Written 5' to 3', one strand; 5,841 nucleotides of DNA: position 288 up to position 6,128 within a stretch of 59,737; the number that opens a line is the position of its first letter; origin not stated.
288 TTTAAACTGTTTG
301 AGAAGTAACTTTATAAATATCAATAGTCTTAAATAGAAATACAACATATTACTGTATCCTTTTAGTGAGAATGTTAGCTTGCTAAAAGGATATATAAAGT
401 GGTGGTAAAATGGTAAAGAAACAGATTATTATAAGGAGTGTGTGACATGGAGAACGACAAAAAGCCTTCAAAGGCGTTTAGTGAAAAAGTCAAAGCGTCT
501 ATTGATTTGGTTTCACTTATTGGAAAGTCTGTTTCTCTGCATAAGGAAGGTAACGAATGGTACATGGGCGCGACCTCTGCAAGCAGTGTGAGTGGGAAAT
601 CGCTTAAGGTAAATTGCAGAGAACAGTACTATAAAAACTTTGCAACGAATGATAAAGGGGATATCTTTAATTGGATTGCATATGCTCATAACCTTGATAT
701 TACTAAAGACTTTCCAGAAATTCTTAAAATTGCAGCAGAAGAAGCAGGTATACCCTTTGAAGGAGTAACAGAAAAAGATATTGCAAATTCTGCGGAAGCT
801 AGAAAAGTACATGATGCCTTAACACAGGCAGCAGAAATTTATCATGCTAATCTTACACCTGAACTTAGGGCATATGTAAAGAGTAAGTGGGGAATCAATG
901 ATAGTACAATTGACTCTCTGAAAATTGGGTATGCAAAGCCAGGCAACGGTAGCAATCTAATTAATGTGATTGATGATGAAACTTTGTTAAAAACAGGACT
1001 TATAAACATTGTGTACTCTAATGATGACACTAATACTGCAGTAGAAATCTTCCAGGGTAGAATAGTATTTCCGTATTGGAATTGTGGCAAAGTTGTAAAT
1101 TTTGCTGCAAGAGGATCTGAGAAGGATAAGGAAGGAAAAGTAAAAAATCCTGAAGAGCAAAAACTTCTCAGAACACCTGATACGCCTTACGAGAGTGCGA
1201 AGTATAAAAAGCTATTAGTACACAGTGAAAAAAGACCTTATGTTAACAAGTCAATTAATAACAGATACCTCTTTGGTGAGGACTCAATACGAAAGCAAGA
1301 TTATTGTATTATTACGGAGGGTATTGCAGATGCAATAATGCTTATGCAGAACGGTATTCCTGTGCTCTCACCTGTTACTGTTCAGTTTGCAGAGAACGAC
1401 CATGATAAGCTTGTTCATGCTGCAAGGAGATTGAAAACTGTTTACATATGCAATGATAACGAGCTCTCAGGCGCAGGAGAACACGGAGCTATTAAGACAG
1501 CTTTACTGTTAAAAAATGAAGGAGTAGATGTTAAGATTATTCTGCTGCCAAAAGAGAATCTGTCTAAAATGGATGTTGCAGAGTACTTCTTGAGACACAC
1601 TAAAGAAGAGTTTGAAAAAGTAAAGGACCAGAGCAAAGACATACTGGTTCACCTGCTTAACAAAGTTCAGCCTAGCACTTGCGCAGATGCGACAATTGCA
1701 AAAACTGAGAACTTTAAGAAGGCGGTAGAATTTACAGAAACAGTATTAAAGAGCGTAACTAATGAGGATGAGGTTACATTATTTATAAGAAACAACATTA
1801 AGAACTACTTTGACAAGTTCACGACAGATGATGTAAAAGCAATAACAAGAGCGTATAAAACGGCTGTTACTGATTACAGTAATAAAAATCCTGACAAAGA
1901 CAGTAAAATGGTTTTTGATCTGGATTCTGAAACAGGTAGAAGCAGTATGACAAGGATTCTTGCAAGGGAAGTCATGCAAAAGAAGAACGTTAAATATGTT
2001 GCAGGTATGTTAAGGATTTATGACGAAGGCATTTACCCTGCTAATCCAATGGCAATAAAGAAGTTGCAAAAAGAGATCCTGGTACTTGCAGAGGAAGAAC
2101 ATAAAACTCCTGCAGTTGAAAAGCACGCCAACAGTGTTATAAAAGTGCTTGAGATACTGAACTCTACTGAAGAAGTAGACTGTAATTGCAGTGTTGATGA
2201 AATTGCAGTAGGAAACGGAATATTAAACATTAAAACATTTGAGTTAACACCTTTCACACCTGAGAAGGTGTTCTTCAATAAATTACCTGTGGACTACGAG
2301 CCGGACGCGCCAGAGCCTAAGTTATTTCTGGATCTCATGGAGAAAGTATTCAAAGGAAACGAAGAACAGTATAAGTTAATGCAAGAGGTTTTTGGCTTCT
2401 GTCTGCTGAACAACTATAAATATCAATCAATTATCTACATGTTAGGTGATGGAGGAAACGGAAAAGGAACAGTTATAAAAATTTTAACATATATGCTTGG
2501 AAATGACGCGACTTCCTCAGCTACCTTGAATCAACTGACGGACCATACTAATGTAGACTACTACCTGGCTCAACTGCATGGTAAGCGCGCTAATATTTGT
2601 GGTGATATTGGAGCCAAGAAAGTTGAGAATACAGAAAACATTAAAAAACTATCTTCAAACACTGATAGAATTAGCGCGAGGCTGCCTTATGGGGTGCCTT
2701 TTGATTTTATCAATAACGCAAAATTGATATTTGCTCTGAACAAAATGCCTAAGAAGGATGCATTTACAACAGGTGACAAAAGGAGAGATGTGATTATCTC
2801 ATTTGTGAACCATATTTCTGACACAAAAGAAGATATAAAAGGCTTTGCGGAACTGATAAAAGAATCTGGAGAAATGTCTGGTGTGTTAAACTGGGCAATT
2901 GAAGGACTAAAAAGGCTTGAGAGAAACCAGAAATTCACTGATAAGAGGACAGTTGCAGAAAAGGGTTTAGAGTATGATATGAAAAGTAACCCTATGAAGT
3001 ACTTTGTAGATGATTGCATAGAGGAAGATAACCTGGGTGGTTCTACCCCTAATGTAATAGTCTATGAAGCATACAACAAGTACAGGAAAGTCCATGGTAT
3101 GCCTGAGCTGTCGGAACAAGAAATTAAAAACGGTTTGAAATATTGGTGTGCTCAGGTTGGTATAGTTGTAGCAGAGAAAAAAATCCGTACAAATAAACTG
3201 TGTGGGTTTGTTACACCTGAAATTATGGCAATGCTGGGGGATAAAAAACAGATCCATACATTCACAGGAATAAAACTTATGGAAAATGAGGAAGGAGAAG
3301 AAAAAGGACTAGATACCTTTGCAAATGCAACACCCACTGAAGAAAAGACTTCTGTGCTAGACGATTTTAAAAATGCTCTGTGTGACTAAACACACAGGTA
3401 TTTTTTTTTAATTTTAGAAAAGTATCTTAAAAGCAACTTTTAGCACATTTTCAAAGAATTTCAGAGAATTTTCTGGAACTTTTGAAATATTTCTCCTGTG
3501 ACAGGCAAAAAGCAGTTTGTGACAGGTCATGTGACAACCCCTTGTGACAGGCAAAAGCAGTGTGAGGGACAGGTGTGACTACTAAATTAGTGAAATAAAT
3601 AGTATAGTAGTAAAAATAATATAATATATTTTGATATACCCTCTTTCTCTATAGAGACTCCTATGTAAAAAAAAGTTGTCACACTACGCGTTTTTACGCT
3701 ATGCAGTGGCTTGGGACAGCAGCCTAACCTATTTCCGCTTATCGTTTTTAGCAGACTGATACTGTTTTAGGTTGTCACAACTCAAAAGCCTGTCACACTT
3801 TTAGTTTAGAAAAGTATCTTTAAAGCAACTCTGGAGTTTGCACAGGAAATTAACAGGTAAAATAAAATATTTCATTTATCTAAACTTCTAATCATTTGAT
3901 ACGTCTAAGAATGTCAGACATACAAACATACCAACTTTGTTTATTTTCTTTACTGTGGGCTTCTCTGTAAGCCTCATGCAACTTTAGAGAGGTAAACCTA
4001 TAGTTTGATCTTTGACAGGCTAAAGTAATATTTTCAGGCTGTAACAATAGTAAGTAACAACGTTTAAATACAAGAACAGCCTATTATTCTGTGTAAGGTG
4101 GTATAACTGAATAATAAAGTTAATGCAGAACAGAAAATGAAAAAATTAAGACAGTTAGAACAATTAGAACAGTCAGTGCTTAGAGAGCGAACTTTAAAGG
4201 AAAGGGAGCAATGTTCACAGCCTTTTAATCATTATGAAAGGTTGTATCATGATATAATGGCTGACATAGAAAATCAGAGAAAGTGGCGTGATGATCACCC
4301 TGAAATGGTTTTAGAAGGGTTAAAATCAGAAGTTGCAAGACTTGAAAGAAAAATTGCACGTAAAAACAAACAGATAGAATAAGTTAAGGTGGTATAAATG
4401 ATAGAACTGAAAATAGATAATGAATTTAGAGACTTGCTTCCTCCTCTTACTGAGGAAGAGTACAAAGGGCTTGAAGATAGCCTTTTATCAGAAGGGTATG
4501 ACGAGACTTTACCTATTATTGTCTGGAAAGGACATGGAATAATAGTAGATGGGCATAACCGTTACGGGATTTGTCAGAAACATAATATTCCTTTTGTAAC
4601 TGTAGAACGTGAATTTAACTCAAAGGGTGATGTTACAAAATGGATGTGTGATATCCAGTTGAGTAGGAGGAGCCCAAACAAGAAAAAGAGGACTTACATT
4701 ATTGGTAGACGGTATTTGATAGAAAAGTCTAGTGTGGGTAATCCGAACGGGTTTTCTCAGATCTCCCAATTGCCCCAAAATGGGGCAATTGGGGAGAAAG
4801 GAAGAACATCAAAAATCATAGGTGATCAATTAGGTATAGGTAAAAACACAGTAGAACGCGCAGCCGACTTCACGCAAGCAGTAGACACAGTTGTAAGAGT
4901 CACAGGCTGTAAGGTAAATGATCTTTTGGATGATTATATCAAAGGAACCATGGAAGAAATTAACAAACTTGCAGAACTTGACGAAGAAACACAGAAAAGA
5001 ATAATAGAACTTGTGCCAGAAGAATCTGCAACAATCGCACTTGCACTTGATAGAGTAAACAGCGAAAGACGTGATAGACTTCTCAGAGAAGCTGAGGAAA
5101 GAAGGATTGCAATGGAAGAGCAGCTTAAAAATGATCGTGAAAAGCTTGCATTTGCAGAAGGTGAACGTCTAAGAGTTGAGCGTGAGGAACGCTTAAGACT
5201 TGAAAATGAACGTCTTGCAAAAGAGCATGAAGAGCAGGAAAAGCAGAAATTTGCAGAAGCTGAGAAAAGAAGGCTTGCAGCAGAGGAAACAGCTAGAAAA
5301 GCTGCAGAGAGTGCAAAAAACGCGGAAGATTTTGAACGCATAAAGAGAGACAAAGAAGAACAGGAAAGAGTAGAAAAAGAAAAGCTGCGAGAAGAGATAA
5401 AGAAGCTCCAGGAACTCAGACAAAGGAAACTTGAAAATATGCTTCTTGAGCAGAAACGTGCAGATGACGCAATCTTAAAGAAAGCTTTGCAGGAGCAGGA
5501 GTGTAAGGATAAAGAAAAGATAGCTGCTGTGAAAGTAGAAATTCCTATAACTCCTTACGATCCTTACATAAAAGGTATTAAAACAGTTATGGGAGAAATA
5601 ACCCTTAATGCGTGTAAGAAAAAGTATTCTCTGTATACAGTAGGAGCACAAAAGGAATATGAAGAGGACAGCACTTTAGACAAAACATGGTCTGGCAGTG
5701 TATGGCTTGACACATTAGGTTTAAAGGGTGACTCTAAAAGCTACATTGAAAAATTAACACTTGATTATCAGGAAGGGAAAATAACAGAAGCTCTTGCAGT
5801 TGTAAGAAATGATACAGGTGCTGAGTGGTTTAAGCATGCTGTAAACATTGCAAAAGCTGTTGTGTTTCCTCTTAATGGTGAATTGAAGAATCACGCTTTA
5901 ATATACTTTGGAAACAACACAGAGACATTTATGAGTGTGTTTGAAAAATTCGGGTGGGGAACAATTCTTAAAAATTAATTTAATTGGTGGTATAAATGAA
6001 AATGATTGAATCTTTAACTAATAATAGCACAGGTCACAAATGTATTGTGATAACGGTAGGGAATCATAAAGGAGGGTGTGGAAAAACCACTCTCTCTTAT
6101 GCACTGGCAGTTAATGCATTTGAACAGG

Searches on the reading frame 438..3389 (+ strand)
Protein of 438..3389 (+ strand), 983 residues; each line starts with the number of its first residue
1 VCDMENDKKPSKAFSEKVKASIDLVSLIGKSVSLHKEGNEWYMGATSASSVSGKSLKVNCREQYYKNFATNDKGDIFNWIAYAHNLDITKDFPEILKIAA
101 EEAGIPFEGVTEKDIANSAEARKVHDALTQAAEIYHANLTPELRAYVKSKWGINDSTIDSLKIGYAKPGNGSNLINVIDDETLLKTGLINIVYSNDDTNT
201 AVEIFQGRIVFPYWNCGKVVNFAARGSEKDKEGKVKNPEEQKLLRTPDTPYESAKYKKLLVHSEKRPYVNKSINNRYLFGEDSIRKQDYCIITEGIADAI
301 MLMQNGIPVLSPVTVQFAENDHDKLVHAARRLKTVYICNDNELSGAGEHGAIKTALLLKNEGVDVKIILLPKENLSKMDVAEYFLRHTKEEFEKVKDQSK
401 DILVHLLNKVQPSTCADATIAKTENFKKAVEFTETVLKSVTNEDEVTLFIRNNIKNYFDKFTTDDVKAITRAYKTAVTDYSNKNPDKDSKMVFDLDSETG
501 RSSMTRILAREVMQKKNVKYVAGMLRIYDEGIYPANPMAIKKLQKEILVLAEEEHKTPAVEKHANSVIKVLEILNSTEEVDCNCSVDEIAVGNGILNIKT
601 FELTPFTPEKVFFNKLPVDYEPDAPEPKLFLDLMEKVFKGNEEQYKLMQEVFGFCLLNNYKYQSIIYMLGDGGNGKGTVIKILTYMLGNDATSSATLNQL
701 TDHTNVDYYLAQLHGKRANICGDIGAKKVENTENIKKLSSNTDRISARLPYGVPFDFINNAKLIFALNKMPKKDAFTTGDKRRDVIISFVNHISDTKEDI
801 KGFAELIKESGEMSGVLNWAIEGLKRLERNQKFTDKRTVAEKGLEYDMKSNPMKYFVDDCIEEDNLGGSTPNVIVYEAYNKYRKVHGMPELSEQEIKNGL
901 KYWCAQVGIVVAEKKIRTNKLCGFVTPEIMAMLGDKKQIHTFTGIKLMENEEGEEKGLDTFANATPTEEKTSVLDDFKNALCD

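Call 11: search_protein_families(library=pfam, proteins=[window:438-3389:+], max_evalue=0.001)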
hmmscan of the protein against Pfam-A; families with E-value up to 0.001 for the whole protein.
window:438-3389:+ (983 aa): 6 families
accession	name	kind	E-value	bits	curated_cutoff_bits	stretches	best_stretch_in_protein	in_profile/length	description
PF19263.5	DUF5906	-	2.5e-14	54.3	27.6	1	669-783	2-114/114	Family of unknown function (DUF5906)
PF08275.17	DNAG_N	-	5.7e-10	39.8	26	1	141-245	12-116/128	DNA primase catalytic core, N-terminal domain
PF08706.16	D5_N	-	5.6e-09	36.9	22.4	1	552-632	59-141/145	D5 N terminal like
PF01807.25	Zn_ribbon_DnaG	-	1.4e-07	31.7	24.9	1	13-105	4-91/98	CHC2 zinc finger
PF13155.12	Toprim_2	-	3.5e-05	24.5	22.1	1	291-383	1-87/88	Toprim-like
PF13362.12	Toprim_3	-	5.3e-05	24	27.2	1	290-387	2-92/95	Toprim domain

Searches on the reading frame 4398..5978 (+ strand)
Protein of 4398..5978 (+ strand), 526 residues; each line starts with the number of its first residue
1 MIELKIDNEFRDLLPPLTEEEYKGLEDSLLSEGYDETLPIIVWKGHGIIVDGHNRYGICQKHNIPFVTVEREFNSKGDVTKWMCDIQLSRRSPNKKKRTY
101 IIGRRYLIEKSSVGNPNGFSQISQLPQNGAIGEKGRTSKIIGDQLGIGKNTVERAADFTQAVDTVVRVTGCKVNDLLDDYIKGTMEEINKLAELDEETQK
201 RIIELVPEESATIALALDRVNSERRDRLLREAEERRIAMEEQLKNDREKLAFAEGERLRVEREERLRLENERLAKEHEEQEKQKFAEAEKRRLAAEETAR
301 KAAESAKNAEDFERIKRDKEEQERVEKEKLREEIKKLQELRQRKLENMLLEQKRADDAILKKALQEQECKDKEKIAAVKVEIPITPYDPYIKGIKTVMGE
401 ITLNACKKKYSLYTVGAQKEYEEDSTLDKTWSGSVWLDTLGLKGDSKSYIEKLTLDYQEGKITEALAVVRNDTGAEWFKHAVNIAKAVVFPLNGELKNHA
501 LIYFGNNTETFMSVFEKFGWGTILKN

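Call 11: search_protein_families(library=pfam, proteins=[window:4398-5978:+], max_evalue=0.001)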
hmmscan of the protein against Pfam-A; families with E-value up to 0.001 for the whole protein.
window:4398-5978:+ (526 aa): 0 families

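Call 19: search_protein_families(library=phrogs, proteins=[window:4398-5978:+], max_evalue=0.01)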
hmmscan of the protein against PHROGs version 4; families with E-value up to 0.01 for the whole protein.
window:4398-5978:+ (526 aa): 1 family
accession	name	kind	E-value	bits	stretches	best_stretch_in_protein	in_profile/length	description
phrog_21315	-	unknown function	2.5e-09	37.6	1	12-184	22-167/415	-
